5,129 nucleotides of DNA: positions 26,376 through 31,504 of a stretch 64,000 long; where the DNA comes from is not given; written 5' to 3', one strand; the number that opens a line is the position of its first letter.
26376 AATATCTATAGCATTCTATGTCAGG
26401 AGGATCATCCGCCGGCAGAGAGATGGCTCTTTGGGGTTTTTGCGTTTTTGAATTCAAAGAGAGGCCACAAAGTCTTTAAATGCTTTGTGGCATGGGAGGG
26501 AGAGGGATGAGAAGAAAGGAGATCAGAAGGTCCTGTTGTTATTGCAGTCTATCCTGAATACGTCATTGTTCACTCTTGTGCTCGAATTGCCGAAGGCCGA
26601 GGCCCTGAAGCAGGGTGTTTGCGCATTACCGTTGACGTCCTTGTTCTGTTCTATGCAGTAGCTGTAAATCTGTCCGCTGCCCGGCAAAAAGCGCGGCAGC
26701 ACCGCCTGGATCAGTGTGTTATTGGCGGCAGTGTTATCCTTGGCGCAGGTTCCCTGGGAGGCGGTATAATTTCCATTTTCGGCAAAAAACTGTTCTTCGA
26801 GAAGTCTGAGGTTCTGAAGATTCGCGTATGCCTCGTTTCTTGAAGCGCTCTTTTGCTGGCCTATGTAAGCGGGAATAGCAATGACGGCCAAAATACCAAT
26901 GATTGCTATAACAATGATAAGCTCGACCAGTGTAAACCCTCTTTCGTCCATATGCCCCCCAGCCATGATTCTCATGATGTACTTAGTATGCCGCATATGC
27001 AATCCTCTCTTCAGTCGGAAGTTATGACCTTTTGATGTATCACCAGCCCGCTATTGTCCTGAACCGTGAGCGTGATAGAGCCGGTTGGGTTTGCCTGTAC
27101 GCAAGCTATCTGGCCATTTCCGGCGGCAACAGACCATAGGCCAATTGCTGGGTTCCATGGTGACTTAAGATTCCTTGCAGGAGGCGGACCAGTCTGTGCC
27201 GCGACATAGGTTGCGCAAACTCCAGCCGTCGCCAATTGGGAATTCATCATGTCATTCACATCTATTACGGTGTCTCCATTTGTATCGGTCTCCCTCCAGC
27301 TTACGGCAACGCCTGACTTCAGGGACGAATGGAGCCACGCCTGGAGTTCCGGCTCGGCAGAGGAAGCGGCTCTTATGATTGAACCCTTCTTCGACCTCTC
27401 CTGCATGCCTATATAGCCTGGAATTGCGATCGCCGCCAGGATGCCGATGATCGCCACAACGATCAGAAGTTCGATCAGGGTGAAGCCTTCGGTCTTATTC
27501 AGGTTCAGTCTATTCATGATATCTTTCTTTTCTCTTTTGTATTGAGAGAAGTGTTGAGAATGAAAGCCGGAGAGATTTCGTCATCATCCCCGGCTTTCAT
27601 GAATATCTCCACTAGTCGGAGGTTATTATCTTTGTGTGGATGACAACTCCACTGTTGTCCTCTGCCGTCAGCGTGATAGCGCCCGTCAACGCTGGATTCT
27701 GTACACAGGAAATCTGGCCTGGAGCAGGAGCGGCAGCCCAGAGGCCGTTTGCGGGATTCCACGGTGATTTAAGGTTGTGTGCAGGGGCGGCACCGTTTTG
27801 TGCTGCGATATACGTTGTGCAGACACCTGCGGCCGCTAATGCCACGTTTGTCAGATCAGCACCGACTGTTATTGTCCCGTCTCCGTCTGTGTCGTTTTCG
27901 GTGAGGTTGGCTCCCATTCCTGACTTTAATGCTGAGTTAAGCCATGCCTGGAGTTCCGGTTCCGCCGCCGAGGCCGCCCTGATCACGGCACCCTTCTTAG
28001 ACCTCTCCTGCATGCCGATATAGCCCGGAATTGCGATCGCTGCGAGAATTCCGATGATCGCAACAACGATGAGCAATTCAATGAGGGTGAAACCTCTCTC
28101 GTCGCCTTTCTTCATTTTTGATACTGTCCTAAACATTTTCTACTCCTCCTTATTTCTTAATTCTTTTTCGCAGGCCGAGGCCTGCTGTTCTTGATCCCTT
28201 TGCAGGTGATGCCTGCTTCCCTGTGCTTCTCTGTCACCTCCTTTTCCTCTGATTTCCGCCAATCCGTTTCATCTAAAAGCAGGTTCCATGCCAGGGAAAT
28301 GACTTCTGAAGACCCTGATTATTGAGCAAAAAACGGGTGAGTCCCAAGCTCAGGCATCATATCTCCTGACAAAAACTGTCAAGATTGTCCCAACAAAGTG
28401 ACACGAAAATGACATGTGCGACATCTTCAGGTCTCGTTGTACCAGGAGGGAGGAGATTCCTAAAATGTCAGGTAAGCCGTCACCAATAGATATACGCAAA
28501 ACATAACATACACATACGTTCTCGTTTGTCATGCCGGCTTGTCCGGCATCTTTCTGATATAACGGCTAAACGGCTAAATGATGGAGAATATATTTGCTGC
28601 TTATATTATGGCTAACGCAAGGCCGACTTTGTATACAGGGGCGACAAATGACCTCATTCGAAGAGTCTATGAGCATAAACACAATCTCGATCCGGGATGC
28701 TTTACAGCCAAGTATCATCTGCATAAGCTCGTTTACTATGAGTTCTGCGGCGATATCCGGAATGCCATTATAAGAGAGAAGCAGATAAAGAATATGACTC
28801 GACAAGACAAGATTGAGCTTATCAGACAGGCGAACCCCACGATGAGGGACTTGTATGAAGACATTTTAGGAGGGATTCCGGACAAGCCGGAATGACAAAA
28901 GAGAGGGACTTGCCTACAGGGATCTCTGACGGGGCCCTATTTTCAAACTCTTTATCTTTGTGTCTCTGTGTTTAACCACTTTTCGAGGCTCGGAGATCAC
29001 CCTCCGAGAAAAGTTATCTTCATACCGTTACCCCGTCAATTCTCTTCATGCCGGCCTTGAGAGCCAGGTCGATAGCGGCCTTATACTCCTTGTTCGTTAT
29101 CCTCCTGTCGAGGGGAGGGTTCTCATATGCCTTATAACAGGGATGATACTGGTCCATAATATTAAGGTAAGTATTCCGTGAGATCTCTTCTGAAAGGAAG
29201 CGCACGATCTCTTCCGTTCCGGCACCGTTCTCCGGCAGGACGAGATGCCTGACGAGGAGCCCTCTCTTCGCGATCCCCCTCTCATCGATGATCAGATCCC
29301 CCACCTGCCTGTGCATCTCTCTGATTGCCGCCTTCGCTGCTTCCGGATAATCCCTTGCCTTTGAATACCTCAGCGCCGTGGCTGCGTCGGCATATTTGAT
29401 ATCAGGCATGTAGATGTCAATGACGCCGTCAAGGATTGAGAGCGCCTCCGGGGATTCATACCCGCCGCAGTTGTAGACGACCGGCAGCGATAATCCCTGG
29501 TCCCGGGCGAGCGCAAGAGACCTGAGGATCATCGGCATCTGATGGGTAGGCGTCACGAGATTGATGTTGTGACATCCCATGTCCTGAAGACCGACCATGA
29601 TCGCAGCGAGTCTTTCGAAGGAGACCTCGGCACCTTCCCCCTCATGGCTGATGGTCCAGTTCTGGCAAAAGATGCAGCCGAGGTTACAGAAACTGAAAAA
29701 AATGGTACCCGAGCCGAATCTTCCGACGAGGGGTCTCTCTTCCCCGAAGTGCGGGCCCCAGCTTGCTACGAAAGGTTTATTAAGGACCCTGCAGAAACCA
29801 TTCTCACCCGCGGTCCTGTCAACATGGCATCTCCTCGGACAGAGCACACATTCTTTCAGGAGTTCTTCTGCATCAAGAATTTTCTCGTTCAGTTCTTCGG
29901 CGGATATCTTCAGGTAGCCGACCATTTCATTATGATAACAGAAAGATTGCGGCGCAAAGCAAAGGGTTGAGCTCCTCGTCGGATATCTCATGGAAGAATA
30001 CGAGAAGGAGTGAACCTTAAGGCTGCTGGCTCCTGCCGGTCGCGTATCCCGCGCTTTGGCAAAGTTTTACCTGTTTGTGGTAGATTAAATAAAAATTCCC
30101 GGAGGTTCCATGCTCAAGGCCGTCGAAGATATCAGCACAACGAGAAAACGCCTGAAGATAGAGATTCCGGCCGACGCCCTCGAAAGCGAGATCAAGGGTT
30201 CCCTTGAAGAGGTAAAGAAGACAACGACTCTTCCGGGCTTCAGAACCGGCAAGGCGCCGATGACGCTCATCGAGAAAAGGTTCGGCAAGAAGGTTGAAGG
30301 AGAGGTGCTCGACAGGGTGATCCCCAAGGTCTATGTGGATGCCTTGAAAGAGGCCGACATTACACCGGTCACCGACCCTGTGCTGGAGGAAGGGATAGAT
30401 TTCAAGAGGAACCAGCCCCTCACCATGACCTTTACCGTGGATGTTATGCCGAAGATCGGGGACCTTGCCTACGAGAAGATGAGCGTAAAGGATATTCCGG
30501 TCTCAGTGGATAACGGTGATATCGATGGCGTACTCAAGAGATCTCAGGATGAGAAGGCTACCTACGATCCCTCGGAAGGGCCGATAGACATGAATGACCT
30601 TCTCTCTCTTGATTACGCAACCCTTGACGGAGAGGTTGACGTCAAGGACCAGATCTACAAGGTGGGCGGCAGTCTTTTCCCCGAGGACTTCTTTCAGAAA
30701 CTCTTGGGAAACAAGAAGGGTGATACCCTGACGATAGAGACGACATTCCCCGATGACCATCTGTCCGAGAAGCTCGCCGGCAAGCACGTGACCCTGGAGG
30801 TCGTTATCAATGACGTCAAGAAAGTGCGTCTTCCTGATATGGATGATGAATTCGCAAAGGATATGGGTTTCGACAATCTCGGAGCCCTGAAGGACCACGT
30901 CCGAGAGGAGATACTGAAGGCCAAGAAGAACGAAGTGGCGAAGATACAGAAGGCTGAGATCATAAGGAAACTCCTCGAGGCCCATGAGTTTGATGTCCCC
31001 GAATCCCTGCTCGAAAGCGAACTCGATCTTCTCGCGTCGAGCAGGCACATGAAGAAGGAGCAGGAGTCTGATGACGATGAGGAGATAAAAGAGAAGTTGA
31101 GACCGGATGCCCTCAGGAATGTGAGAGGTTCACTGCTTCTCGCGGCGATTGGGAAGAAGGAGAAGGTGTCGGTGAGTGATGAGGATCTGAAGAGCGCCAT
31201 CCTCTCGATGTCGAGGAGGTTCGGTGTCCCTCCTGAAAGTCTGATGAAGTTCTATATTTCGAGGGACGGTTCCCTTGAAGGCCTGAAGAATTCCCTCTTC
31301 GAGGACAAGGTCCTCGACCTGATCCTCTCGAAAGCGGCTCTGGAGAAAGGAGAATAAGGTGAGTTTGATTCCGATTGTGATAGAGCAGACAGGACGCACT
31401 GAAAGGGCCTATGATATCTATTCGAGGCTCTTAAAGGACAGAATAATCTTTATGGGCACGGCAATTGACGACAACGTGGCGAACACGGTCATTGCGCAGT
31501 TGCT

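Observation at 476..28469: Exported-enzyme plus giant-protein operon placed tail-to-tail with a sigma-54 pilin operon: candidate pilus-linked attachment/attack module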

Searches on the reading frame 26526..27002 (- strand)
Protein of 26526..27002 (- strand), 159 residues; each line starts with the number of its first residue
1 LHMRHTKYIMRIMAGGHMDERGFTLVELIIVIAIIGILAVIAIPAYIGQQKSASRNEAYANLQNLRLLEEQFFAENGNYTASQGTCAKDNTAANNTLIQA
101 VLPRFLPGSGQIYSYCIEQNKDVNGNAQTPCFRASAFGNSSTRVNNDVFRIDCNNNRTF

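Call 3: search_protein_families(library=pfam, proteins=[window:26526-27002:-], max_evalue=0.01)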
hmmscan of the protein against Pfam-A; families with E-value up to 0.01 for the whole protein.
window:26526-27002:- (159 aa): 2 families
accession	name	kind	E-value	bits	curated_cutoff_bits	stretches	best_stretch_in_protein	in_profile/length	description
PF07963.17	N_methyl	-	4.5e-09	35.9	21.2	1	19-43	3-27/27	Prokaryotic N-terminal methylation motif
PF16732.10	ComP_DUS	-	0.00011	23.5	27.3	1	44-89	1-48/87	Type IV minor pilin ComP, DNA uptake sequence receptor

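Call 26: search_protein_families(library=ncbifam, proteins=[window:26526-27002:-], max_evalue=0.01)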
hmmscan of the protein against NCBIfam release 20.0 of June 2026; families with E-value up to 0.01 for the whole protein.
window:26526-27002:- (159 aa): 12 families
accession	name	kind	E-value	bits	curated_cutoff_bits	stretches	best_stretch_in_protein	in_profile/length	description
NF041775.1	typeIV_PilA_Myxo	equivalog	3.1e-16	60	400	1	20-153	10-124/214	type IV pilin protein PilA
TIGR01710.1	typeII_sec_gspG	equivalog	3.9e-11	43.1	88.85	1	21-85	1-65/134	type II secretion system major pseudopilin GspG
NF007862.0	PRK10574.1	equivalog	8.4e-09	35.7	138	1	19-54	3-38/145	prepilin peptidase-dependent pilin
TIGR02532.1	IV_pilin_GFxxxE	domain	2e-08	33.7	16.3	1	21-43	2-24/24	prepilin-type N-terminal cleavage/methylation domain-containing protein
NF040999.1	pilin_ComGC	equivalog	1.8e-07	31.2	75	1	21-60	2-41/84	competence type IV pilus major pilin ComGC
TIGR01708.2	typeII_sec_gspH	equivalog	1.5e-06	28.3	80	1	20-63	1-44/169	type II secretion system minor pseudopilin GspH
NF041013.1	T4P_ComGE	equivalog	0.00012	22.1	49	1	21-63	4-47/83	competence type IV pilus minor pilin ComGE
TIGR02596.1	TIGR02596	subfamily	0.00028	21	70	1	23-53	1-31/196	Verru_Chthon cassette protein D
NF007800.0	PRK10506.1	equivalog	0.00043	20.1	158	1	18-69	6-58/163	prepilin peptidase-dependent protein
TIGR04533.1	cyanosortB_assc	equivalog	0.0013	18.1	65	1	24-84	7-67/221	cyanoexosortase B system-associated protein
TIGR01711.1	gspJ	equivalog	0.0043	16.9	64.85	1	21-68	1-44/192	type II secretion system minor pseudopilin GspJ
NF040982.1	ComGD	equivalog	0.0049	17.3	70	1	20-64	1-45/139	competence type IV pilus minor pilin ComGD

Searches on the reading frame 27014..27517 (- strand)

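Call 3: search_protein_families(library=pfam, proteins=[window:27014-27517:-], max_evalue=0.01)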
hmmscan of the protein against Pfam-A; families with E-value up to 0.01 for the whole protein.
window:27014-27517:- (168 aa): 1 family
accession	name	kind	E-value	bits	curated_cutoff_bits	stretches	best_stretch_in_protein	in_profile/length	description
PF07963.17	N_methyl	-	2.5e-08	33.6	21.2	1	7-32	2-27/27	Prokaryotic N-terminal methylation motif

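Call 26: search_protein_families(library=ncbifam, proteins=[window:27014-27517:-], max_evalue=0.01)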
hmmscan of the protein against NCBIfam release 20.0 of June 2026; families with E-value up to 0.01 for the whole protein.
window:27014-27517:- (168 aa): 9 families
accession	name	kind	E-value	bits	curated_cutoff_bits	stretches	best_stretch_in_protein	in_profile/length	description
NF041775.1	typeIV_PilA_Myxo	equivalog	3.1e-13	50.2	400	1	8-45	9-46/214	type IV pilin protein PilA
NF007862.0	PRK10574.1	equivalog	1.2e-08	35.2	138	1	7-38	2-33/145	prepilin peptidase-dependent pilin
TIGR01710.1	typeII_sec_gspG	equivalog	6.5e-08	32.7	88.85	1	11-46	2-37/134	type II secretion system major pseudopilin GspG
TIGR02532.1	IV_pilin_GFxxxE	domain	8.2e-08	31.8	16.3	1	11-32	3-24/24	prepilin-type N-terminal cleavage/methylation domain-containing protein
TIGR01708.2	typeII_sec_gspH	equivalog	2.4e-06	27.7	80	1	10-33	2-25/169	type II secretion system minor pseudopilin GspH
NF040999.1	pilin_ComGC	equivalog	8.7e-06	25.8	75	1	10-37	2-29/84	competence type IV pilus major pilin ComGC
NF041013.1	T4P_ComGE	equivalog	3e-05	24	49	1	8-79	2-74/83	competence type IV pilus minor pilin ComGE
NF007800.0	PRK10506.1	equivalog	0.00013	21.8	158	1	5-43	4-42/163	prepilin peptidase-dependent protein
TIGR02596.1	TIGR02596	subfamily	0.00019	21.6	70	1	12-38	1-27/196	Verru_Chthon cassette protein D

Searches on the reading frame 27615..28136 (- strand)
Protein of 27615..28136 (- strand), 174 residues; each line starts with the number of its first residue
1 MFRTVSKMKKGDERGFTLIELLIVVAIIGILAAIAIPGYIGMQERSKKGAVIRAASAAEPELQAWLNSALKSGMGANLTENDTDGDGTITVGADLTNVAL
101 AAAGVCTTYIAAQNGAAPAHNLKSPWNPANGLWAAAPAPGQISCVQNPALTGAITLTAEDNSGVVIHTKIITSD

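Call 3: search_protein_families(library=pfam, proteins=[window:27615-28136:-], max_evalue=0.01)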
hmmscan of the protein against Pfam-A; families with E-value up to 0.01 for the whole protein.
window:27615-28136:- (174 aa): 1 family
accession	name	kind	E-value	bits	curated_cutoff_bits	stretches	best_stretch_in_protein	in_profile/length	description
PF07963.17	N_methyl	-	6.2e-10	38.7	21.2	1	13-36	4-27/27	Prokaryotic N-terminal methylation motif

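Call 26: search_protein_families(library=ncbifam, proteins=[window:27615-28136:-], max_evalue=0.01)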
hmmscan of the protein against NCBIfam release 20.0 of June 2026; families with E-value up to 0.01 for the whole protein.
window:27615-28136:- (174 aa): 11 families
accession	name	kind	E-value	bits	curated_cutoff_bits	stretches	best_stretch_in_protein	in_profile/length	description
NF041775.1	typeIV_PilA_Myxo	equivalog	6.6e-14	52.4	400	1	12-49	9-46/214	type IV pilin protein PilA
TIGR02532.1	IV_pilin_GFxxxE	domain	4.1e-09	35.9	16.3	1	14-36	2-24/24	prepilin-type N-terminal cleavage/methylation domain-containing protein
NF007862.0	PRK10574.1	equivalog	8.7e-09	35.7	138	1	13-42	4-33/145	prepilin peptidase-dependent pilin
TIGR01710.1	typeII_sec_gspG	equivalog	2.3e-08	34.2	88.85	1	14-52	1-39/134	type II secretion system major pseudopilin GspG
TIGR01708.2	typeII_sec_gspH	equivalog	5.7e-07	29.7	80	1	13-36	1-24/169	type II secretion system minor pseudopilin GspH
NF040999.1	pilin_ComGC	equivalog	1.1e-05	25.5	75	1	14-41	2-29/84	competence type IV pilus major pilin ComGC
NF041013.1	T4P_ComGE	equivalog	0.00017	21.6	49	1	14-50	4-41/83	competence type IV pilus minor pilin ComGE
NF007800.0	PRK10506.1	equivalog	0.00017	21.5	158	1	11-47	6-42/163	prepilin peptidase-dependent protein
TIGR02596.1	TIGR02596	subfamily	0.00048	20.2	70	1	16-42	1-27/196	Verru_Chthon cassette protein D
TIGR02523.1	type_IV_pilV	equivalog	0.0033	17.9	52.2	1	14-126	2-104/139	type IV pilus modification protein PilV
NF040982.1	ComGD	equivalog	0.0087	16.5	70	0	13-40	1-27/139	competence type IV pilus minor pilin ComGD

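Call 38: find_homologous_proteins(query=window:27615-28136:-, max_evalue=0.00001)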
Query window:27615-28136:- (174 aa): 2556 proteins with E <= 0.00001 among 8000 candidates; the best 120 are listed.
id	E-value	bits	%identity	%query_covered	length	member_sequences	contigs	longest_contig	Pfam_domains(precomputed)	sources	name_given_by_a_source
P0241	4.5e-106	370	100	100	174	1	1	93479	PF07963.18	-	-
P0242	2.2e-75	270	72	100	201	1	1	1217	PF07963.18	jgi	jgi:prepilin-type N-terminal cleavage/methylation domain-containing protein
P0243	7.0e-74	265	75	100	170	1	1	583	PF07963.18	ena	-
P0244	5.0e-72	259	75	100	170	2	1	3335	PF07963.18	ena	-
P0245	1.1e-69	251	73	100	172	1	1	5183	PF07963.18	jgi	jgi:prepilin-type N-terminal cleavage/methylation domain-containing protein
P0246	2.2e-69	250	72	100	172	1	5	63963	PF07963.18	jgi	-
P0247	3.7e-69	250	70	100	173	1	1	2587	PF07963.18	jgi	jgi:type IV pilus assembly protein PilA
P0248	5.6e-69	249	75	94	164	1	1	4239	PF07963.18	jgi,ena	-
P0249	3.1e-68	247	72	100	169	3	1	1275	PF07963.18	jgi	-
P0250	1.1e-67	245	71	100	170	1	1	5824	PF07963.18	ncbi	-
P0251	1.8e-67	244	71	100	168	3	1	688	PF07963.18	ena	-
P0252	6.1e-67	243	73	94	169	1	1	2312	PF07963.18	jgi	-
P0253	8.5e-67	242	69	100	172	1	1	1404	PF07963.18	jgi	jgi:prepilin-type N-terminal cleavage/methylation domain-containing protein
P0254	6.3e-65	236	72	100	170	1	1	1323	PF07963.18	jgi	-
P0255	8.1e-65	236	71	98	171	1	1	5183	PF07963.18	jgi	jgi:prepilin-type N-terminal cleavage/methylation domain-containing protein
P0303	1.0e-56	209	66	100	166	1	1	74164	PF07963.18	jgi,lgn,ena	-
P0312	4.5e-56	207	61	100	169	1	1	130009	PF07963.18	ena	-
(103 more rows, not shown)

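Call 39: find_encoding_contigs(protein=P0246, flank=10000, max_places=2)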
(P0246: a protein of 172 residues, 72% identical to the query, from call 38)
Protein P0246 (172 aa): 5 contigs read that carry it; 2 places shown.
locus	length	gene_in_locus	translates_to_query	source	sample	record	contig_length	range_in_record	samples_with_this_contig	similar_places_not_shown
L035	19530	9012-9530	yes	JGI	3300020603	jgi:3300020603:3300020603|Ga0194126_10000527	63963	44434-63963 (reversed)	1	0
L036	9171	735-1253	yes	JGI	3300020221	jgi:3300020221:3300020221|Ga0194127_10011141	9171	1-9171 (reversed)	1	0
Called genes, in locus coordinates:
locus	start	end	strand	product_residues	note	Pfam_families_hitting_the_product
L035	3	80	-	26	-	?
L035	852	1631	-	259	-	PF08032:SpoU_sub_bind, PF00588:SpoU_methylase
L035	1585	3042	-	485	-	PF01406:tRNA-synt_1e, PF09334:tRNA-synt_1g, PF00133:tRNA-synt_1 (weak), PF01921:tRNA-synt_1f (weak), PF09334:tRNA-synt_1g (weak), PF09190:DALR_2, PF23493:CysS_C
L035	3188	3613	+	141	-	PF02985:HEAT (faint), PF13646:HEAT_2, PF13513:HEAT_EZ (faint)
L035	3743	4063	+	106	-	PF00076:RRM_1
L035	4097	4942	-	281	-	PF01937:ARMT1-like_dom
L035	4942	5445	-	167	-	PF00731:AIRC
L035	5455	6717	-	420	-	PF02844:GARS_N, PF01071:GARS_A, PF02843:GARS_C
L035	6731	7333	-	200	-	PF02142:MGS, PF01808:AICARFT_IMPCHas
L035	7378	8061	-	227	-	PF20582:UPF0758_N, PF04002:RadC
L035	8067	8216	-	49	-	-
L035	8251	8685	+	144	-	PF07963:N_methyl, PF08334:T2SSG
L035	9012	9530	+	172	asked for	PF07963:N_methyl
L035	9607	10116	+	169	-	PF07963:N_methyl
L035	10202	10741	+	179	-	-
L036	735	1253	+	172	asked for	PF07963:N_methyl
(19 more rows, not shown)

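Call 40: find_encoding_contigs(protein=P0303, flank=10000, max_places=1)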
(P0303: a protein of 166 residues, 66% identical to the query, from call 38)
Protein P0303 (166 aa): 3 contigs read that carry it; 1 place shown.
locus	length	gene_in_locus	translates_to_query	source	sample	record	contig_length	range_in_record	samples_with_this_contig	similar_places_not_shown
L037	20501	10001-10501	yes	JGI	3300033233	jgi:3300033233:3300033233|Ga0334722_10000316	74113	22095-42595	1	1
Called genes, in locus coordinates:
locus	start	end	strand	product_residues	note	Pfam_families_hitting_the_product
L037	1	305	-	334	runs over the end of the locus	-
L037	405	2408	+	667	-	PF13371:TPR_9 (weak), PF13432:TPR_16, PF13414:TPR_11, PF00515:TPR_1, PF07719:TPR_2 (weak), PF13414:TPR_11 (weak), PF00515:TPR_1, PF13414:TPR_11, +12 more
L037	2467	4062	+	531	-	PF27757:Competence-induced_Ccs4_N (weak), PF13231:PMT_2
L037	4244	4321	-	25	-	-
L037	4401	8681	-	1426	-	PF01869:BcrAD_BadFG, PF09989:DUF2229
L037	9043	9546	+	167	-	PF07963:N_methyl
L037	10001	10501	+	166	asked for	PF07963:N_methyl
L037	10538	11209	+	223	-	PF07963:N_methyl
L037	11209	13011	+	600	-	PF13181:TPR_8 (faint), PF07719:TPR_2 (faint), PF14559:TPR_19 (faint), PF00515:TPR_1 (faint)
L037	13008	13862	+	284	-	PF01040:UbiA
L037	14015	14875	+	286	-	PF01061:ABC2_membrane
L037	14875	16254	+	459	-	PF00005:ABC_tran, PF14524:Wzt_C (weak)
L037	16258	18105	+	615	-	PF13489:Methyltransf_23, PF08241:Methyltransf_11 (faint), PF08242:Methyltransf_12 (weak), PF13649:Methyltransf_25, PF13847:Methyltransf_31 (faint), PF05050:Methyltransf_21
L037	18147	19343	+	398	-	PF00534:Glycos_transf_1 (weak), PF13692:Glyco_trans_1_4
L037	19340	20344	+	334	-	PF13578:Methyltransf_24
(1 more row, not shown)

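Call 41: find_encoding_contigs(protein=P0312, flank=10000, max_places=1)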
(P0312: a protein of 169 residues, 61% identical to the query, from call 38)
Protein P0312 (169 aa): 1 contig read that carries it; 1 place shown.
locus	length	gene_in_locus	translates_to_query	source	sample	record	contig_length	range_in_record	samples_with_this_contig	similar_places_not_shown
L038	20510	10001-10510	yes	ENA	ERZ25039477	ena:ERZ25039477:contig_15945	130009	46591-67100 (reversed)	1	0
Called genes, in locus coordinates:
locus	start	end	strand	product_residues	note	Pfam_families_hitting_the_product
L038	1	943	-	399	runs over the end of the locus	PF00009:GTP_EFTU, PF03144:GTP_EFTU_D2, PF03143:GTP_EFTU_D3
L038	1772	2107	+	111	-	-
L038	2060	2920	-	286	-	PF09190:DALR_2, PF08032:SpoU_sub_bind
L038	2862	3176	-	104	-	PF01406:tRNA-synt_1e, PF01921:tRNA-synt_1f, PF09334:tRNA-synt_1g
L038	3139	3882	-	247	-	PF01406:tRNA-synt_1e, PF09334:tRNA-synt_1g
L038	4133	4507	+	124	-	PF13513:HEAT_EZ (faint), PF02985:HEAT (faint), PF13646:HEAT_2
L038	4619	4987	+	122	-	PF00076:RRM_1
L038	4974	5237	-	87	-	PF01937:ARMT1-like_dom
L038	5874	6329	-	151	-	PF00731:AIRC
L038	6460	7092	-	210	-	PF01071:GARS_A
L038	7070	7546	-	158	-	PF02844:GARS_N, PF01071:GARS_A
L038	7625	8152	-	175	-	PF02142:MGS, PF01808:AICARFT_IMPCHas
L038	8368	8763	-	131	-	PF04002:RadC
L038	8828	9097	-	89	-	PF20582:UPF0758_N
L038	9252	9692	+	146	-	PF07963:N_methyl, PF08334:T2SSG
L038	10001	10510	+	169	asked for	PF07963:N_methyl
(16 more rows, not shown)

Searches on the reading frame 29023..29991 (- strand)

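Call 36: search_protein_families(library=pfam, proteins=[window:29023-29991:-], max_evalue=0.00001)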
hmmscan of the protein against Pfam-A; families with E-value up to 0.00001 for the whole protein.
window:29023-29991:- (323 aa): 1 family
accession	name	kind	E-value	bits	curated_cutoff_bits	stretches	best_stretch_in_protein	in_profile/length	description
PF04055.27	Radical_SAM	-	2.1e-11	44.7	29.5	1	97-229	2-139/166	Radical SAM superfamily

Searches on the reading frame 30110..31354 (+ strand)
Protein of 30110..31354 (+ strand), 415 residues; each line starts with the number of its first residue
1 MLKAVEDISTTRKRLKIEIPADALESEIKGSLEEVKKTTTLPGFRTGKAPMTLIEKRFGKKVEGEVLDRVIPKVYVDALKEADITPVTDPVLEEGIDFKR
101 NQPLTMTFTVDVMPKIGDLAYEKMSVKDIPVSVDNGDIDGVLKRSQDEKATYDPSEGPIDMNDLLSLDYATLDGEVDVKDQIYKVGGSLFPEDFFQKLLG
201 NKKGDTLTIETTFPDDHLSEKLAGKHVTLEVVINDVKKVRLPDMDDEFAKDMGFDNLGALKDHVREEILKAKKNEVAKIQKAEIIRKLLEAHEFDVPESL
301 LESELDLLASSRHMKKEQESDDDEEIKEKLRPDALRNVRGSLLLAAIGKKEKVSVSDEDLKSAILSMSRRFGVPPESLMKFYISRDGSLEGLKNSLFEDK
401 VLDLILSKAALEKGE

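Call 36: search_protein_families(library=pfam, proteins=[window:30110-31354:+], max_evalue=0.00001)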
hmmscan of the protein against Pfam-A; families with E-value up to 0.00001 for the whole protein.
window:30110-31354:+ (415 aa): 2 families
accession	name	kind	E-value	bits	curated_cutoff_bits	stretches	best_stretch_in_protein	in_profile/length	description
PF05697.18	Trigger_N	-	1.1e-33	117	22.2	1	1-144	1-143/144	Bacterial trigger factor protein (TF)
PF05698.19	Trigger_C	-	1.8e-30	106.6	22.7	1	257-406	2-161/162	Bacterial trigger factor protein (TF) C-terminus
